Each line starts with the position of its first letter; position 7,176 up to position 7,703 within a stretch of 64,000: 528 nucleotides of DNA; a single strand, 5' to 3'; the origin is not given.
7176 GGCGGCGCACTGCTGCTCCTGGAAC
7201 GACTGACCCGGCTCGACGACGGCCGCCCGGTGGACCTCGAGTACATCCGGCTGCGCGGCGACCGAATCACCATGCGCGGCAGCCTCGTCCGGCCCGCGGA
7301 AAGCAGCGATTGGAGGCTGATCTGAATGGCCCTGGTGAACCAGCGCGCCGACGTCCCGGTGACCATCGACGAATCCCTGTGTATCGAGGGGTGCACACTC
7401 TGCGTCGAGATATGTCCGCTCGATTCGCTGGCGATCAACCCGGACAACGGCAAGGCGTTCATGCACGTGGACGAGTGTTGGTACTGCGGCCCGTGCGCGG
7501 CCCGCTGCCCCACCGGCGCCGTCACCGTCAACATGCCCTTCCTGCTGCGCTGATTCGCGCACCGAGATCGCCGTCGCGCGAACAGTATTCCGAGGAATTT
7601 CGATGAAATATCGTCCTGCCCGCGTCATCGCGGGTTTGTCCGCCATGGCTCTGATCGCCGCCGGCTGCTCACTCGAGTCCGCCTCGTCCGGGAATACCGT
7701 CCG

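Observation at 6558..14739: APS-reductase-like AprB/AprA pair split around a sulfonate-type ABC importer in a GntR-led operon, followed by a secreted aryl-sulfotransferase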

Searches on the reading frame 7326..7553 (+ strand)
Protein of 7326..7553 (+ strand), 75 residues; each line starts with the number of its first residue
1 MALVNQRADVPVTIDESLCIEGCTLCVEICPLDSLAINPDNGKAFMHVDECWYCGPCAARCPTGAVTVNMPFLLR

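Call 3: search_protein_families(library=pfam, proteins=[window:7326-7553:+], max_evalue=0.01)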
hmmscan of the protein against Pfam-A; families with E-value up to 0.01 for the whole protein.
window:7326-7553:+ (75 aa): 10 families
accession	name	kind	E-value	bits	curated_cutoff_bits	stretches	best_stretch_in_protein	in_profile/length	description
PF12838.12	Fer4_7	-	3.1e-09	37.6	27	1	19-65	2-52/52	4Fe-4S dicluster domain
PF14697.11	Fer4_21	-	6e-09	36.3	35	2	13-67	2-58/59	4Fe-4S dicluster domain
PF00037.32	Fer4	-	2.2e-08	34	21.1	1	49-67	6-24/24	4Fe-4S binding domain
PF13237.11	Fer4_10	-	4.5e-08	33.3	25.5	1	12-62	2-53/53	4Fe-4S dicluster domain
PF13187.11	Fer4_9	-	7.2e-07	29.6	27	1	19-65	2-51/52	4Fe-4S dicluster domain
PF12837.12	Fer4_6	-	2.6e-05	24.4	25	1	12-31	2-20/24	4Fe-4S binding domain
PF13484.11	Fer4_16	-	5.5e-05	24.3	30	0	50-68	1-19/66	4Fe-4S double cluster binding domain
PF12797.12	Fer4_2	-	0.00016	21.8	24.5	1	12-31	3-21/22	4Fe-4S binding domain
PF25160.1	LdpA_Fe-S-bd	-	0.00024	21.3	27.6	1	26-67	9-44/49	LdpA Fe-S cluster-binding domain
PF12798.12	Fer4_3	-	0.0031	18.7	27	0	19-32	1-13/15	4Fe-4S binding domain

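Call 4: search_protein_families(library=ncbifam, proteins=[window:7326-7553:+], max_evalue=0.01)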
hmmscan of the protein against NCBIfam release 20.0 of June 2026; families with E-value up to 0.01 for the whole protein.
window:7326-7553:+ (75 aa): 80 families (the best 25 are shown)
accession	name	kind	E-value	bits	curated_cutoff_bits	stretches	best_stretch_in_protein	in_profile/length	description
NF006221.0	PRK08348.1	subfamily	3.9e-11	42.8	124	1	13-74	40-100/136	NADH-plastoquinone oxidoreductase subunit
NF040864.1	HgcB_ferredoxin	equivalog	9.9e-10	38.1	99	1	12-69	9-64/93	mercury methylation ferredoxin HgcB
NF043039.1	HgcAB_like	equivalog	4.2e-09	36.5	285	1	6-66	289-349/350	HgcAB-like fusion protein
NF007382.0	PRK09898.1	equivalog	9.1e-09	35.1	213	1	6-68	143-200/208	ferredoxin-like protein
NF040770.1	hetero_SS_HdrA2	exception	1.6e-08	33.2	1100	1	12-69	572-626/777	CoB-CoM heterodisulfide reductase HdrA2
TIGR02700.1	flavo_MJ0208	hypoth_equivalog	1.9e-08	33.8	251.35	1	8-69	139-197/234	dihydromethanopterin reductase (acceptor)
NF007202.0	PRK09623.1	equivalog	4.5e-08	33.3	166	1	7-68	42-100/105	3-methyl-2-oxobutanoate dehydrogenase subunit delta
NF045874.1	Vhu_polyferre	exception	4.8e-08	32.1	600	1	11-68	123-176/381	F420-non-reducing hydrogenase associated-polyferredoxin VhuB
TIGR01971.1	NuoI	subfamily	1.7e-07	30.9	113.05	1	16-69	41-101/121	NADH-quinone oxidoreductase, chain I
NF042909.1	FMH_DH_FwdF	exception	2e-07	30.4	375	1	12-68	220-276/336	tungsten-dependent formylmethanofuran dehydrogenase subunit FwdF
TIGR01944.1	rnfB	subfamily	3.1e-07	30.1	68.7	1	11-68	107-162/190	RnfABCDGE type electron transport complex subunit B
NF007205.0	PRK09626.1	equivalog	3.8e-07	30.1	93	1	2-68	2-73/105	2-oxoglutarate-acceptor oxidoreductase subunit OorD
NF058577.1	FdxA_fam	equivalog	3.9e-07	30.2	65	1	44-67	2-25/52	4Fe-4S ferredoxin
NF038196.1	ferrodoxin_EFR1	subfamily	5.1e-07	30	75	1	10-68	178-231/242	EFR1 family ferrodoxin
NF005504.0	PRK07118.1-3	equivalog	5.2e-07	29.3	437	1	18-70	220-270/293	Fe-S cluster domain-containing protein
TIGR02060.1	aprB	equivalog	5.4e-07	29.5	135.65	1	21-69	11-65/132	adenylyl-sulfate reductase subunit beta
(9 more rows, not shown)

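Call 6: search_solved_structures(query=window:7326-7553:+, max_evalue=0.01, show_alignments=2)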
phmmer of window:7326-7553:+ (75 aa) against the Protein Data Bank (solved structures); distinct sequences matched with E-value up to 0.01: 122 (the best 60 are shown).
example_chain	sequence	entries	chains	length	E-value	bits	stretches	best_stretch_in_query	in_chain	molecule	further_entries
9sfi_O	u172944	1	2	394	1.9e-16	62.9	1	22-71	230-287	Ferredoxin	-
5t5i_F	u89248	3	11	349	2.1e-16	62.9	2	13-69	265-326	Tungsten formylmethanofuran dehydrogenase subunit fwdF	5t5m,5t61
9sw6_G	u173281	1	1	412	1.4e-15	60.2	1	19-68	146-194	Polyferredoxin protein MvhB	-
9sw6_H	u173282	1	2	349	5.2e-15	58.4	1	14-68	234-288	Tungsten formylmethanofuran dehydrogenase, subunit F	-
7bkb_K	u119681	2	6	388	8.6e-12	48.1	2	12-72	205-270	Formylmethanofuran dehydrogenase, subunit F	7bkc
8rvv_A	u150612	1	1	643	6.1e-11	45.4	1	14-66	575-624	H(2):CoB-CoM heterodisulfide,ferredoxin reductase subunit A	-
8rvu_a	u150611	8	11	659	6.7e-11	45.3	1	14-66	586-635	H(2):CoB-CoM heterodisulfide,ferredoxin reductase subunit A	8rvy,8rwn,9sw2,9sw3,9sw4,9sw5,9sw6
9sfi_T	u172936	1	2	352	4.7e-10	42.6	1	13-70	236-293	4Fe-4S ferredoxin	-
9sfi_A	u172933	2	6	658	2.4e-08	37.2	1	11-67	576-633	CoB--CoM heterodisulfide reductase iron-sulfur subunit A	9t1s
7zc6_B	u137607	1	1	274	2.5e-08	37.1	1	21-67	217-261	RnfB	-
8a8o_C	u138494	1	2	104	5.6e-08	36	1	12-68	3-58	Beta-subunit of the PAPS reductase from Methanothermococcus thermolithotrophicus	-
3gyx_B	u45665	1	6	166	7.2e-08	35.6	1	14-69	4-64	Adenylylsulfate Reductase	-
9eri_B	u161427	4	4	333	8.2e-07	32.3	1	14-68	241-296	Na(+)-translocating ferredoxin:NAD(+) oxidoreductase complex subunit B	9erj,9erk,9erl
7bkb_A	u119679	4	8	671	1e-06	32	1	14-68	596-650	CoB--CoM heterodisulfide reductase iron-sulfur subunit A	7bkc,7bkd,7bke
5odc_A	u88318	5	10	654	4.2e-06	30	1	12-66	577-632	Heterodisulfide reductase, subunit A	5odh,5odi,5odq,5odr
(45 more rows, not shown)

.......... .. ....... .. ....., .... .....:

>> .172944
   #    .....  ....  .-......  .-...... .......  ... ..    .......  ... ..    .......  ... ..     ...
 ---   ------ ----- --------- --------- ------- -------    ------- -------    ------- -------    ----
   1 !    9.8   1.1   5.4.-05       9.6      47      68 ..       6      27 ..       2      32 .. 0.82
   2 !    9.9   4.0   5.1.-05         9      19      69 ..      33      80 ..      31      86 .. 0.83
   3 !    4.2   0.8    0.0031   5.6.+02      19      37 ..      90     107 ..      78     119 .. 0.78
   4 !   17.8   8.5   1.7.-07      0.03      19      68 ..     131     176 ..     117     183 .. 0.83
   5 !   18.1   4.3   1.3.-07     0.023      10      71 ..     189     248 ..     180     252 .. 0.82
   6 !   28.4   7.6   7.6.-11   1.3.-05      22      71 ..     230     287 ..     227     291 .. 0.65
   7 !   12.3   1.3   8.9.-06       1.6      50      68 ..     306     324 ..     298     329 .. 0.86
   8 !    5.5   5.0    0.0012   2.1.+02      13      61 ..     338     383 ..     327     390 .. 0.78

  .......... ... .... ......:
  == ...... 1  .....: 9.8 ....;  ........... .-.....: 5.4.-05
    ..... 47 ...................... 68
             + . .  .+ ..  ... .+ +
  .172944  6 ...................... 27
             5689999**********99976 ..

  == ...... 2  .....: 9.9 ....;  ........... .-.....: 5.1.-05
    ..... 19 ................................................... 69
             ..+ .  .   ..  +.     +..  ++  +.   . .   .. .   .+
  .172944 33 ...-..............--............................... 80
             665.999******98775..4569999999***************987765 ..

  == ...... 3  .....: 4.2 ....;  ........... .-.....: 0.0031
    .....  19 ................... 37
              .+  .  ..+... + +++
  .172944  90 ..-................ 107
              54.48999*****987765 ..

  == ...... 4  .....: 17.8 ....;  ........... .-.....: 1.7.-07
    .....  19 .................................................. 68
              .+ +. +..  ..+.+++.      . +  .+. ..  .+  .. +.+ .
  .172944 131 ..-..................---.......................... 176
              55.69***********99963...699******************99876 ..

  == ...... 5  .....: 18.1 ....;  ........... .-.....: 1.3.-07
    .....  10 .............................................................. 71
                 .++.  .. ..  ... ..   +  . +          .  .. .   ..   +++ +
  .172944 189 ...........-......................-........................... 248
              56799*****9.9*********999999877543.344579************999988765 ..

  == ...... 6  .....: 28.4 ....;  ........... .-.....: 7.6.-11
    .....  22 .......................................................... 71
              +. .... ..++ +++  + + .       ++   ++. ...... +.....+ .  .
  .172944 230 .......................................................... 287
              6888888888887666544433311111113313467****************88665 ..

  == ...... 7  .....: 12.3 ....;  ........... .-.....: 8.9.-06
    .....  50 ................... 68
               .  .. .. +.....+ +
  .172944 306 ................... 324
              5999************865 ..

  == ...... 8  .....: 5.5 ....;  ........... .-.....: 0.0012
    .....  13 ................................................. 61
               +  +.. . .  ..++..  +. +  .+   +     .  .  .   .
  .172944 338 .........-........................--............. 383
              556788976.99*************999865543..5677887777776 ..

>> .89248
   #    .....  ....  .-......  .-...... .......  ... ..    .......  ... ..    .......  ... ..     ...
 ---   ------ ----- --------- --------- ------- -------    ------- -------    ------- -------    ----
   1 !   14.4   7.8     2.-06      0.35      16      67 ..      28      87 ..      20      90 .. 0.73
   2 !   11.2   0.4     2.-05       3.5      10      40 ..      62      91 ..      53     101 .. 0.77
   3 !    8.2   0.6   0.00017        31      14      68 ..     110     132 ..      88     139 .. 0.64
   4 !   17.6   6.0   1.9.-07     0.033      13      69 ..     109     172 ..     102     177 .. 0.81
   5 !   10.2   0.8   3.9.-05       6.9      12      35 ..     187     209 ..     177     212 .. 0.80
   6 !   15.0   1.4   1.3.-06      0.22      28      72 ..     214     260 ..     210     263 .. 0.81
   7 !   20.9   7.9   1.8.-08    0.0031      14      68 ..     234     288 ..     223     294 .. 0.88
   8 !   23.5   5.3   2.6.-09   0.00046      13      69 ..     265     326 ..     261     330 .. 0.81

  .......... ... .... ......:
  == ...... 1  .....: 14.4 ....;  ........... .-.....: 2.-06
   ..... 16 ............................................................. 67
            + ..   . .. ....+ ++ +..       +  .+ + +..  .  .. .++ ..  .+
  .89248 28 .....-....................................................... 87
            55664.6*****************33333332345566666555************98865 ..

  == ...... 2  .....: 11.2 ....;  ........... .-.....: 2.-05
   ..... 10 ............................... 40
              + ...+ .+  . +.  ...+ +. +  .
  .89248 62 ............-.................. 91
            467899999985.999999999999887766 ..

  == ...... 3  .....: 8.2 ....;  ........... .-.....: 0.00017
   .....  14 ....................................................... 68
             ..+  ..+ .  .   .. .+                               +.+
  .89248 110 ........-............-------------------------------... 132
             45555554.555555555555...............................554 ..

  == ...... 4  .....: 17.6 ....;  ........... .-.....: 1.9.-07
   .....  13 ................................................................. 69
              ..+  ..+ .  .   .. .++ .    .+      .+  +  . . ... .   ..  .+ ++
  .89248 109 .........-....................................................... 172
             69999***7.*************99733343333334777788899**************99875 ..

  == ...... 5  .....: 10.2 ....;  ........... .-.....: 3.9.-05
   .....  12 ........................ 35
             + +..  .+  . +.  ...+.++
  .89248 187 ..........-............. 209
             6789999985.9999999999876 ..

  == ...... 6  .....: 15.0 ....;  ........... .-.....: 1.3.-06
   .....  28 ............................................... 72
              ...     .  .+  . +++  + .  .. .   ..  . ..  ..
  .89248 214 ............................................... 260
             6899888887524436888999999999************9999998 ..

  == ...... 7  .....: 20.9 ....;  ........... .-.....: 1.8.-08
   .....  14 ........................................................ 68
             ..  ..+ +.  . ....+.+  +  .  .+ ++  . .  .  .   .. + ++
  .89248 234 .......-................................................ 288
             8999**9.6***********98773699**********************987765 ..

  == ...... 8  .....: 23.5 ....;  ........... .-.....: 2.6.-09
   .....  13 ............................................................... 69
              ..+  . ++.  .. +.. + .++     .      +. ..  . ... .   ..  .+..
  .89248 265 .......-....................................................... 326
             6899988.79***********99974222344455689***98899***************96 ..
